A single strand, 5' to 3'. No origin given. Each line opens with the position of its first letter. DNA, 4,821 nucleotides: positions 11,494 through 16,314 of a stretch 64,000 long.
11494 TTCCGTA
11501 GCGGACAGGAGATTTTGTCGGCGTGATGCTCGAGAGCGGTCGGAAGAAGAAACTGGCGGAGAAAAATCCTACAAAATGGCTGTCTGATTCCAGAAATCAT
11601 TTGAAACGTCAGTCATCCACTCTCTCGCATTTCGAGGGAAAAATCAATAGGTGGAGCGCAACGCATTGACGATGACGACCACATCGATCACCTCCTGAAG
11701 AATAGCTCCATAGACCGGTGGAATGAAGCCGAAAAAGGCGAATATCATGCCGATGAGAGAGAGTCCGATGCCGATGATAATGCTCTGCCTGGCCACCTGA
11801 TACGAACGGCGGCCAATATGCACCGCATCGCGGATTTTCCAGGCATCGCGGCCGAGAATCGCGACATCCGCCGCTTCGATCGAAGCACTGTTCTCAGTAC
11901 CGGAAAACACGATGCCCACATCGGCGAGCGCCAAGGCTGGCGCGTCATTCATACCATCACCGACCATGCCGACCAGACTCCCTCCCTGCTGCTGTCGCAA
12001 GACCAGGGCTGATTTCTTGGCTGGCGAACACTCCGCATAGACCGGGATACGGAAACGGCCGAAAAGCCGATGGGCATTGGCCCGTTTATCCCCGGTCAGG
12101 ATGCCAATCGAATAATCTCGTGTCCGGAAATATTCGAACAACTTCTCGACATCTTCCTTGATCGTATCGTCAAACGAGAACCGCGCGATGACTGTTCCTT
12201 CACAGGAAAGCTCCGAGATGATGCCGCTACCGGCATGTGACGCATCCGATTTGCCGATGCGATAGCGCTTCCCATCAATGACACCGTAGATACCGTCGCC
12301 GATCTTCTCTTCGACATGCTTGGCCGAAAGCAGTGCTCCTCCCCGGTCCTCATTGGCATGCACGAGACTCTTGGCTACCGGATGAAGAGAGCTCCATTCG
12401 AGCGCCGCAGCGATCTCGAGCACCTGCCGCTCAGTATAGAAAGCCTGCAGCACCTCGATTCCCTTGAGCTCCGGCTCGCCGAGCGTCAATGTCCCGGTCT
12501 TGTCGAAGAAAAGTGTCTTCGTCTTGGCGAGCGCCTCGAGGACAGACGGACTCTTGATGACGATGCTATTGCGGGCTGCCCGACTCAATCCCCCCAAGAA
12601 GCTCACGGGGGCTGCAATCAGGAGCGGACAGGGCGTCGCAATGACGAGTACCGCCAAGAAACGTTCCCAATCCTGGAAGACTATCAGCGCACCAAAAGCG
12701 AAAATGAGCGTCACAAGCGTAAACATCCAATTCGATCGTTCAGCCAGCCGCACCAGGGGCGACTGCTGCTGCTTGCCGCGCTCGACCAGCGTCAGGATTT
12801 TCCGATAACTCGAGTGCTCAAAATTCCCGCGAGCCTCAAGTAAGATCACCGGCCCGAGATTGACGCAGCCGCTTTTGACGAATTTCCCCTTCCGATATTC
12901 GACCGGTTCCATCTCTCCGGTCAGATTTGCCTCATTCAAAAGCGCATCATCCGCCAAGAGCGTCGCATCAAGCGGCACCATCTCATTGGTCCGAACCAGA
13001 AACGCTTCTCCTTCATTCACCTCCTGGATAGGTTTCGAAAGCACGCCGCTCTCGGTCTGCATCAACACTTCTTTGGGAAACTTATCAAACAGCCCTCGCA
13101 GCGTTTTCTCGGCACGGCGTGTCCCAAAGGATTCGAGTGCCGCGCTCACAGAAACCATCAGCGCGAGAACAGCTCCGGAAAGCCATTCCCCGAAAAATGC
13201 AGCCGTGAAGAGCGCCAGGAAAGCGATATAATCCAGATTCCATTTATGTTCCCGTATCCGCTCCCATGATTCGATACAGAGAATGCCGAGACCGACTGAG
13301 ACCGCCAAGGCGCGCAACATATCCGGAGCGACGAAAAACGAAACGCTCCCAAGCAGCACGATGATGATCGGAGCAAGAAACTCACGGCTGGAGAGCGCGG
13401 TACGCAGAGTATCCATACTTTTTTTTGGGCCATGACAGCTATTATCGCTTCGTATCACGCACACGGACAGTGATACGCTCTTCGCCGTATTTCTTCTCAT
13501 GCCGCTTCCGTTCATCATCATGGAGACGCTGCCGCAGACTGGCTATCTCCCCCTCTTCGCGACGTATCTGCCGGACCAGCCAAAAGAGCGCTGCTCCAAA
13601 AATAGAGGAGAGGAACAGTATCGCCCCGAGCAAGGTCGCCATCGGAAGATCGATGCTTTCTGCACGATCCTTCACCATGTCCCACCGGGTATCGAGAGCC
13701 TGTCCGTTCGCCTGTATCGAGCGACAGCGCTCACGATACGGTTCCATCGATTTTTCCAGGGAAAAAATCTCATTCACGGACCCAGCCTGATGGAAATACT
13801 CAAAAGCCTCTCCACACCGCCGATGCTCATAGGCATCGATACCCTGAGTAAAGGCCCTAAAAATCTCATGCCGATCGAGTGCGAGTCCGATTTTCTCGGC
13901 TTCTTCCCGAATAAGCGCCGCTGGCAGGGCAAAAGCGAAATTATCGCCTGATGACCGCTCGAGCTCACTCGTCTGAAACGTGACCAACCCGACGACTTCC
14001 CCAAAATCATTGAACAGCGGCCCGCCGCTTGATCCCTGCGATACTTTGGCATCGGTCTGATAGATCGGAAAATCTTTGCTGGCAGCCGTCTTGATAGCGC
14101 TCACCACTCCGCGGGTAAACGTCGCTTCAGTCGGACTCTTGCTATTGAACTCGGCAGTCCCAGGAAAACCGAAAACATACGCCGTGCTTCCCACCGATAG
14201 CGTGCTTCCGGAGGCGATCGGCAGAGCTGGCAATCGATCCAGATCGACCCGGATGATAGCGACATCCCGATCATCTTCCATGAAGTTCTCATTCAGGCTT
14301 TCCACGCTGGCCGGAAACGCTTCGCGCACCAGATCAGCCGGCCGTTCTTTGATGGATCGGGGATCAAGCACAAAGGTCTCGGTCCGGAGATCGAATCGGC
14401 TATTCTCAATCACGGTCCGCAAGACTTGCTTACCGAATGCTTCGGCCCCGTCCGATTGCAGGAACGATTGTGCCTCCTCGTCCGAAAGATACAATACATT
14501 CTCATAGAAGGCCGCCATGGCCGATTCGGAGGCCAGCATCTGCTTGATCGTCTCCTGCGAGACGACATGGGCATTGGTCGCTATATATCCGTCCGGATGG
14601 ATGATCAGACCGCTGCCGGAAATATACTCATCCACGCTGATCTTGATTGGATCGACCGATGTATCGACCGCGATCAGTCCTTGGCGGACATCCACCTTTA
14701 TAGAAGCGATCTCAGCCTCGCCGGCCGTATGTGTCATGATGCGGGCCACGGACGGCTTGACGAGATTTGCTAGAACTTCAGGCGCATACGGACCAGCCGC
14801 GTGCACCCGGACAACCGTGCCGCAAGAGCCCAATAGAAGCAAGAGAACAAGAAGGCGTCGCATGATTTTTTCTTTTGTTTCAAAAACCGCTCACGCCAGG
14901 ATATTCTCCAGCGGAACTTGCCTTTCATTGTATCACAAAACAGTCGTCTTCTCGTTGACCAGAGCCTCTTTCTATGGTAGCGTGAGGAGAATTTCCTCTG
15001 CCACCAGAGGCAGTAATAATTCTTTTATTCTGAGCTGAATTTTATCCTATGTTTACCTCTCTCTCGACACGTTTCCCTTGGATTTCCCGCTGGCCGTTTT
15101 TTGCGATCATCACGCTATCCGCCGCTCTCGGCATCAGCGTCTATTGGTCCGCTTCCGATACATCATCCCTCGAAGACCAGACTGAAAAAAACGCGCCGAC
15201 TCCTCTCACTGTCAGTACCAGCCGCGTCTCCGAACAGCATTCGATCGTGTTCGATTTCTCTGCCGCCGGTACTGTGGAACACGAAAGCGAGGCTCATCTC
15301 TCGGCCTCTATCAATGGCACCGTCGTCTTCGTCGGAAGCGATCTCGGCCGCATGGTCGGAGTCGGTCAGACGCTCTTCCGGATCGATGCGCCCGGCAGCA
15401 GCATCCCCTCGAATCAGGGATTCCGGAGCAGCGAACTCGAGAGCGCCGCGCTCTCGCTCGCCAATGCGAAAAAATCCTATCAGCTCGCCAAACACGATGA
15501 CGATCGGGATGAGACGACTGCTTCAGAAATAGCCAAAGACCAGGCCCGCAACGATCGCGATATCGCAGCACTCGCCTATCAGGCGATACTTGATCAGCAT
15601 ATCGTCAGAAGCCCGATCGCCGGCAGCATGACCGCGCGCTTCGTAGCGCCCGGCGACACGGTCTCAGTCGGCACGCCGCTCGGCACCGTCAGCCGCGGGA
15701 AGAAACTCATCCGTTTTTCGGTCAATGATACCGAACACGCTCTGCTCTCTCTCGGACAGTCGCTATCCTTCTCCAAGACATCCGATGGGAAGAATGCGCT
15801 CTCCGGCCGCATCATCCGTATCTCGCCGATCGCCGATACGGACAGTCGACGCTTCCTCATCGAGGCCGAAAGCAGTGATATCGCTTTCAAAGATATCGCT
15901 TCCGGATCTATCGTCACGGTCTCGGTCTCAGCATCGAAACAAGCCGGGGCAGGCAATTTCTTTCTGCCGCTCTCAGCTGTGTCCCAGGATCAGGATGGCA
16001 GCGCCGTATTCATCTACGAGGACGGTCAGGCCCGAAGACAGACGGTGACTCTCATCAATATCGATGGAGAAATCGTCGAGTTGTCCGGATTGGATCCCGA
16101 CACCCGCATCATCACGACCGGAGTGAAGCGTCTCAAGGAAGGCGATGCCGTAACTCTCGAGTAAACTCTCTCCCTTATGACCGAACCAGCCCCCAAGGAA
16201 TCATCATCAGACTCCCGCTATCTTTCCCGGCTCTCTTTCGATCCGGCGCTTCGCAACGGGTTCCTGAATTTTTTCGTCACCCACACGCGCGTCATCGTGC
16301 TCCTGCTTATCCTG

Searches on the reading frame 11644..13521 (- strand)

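Call 59: search_protein_families(library=pfam, proteins=[window:11644-13521:-], max_evalue=0.001)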
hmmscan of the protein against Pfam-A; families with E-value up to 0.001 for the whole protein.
window:11644-13521:- (625 aa): 2 families
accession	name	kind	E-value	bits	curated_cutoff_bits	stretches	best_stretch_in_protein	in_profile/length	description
PF00122.25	E1-E2_ATPase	-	2e-28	99.6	28.1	1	150-318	5-181/181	E1-E2 ATPase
PF00702.32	Hydrolase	-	7.3e-20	72.6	26.4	1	335-534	2-191/191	haloacid dehalogenase-like hydrolase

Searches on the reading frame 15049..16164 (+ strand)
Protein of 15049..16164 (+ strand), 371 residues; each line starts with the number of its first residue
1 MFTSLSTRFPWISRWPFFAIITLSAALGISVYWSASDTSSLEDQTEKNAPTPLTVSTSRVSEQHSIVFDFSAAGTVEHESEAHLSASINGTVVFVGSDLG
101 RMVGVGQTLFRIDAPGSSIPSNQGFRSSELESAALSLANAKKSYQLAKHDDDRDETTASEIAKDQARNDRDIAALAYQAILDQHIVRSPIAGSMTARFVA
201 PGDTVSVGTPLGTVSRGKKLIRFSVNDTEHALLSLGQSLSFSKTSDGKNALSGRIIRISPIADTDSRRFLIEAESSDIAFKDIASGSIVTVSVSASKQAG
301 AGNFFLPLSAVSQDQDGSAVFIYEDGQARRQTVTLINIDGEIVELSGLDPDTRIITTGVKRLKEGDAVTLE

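Call 59: search_protein_families(library=pfam, proteins=[window:15049-16164:+], max_evalue=0.001)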
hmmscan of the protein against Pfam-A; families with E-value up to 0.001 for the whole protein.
window:15049-16164:+ (371 aa): 2 families
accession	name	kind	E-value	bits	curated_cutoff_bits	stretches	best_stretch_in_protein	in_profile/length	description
PF13437.12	HlyD_3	-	8.9e-10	39.7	22.2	1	186-273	2-91/106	HlyD family secretion protein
PF16576.10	HlyD_D23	-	1e-09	38.4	30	1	75-268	11-194/214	Barrel-sandwich domain of CusB or HlyD membrane-fusion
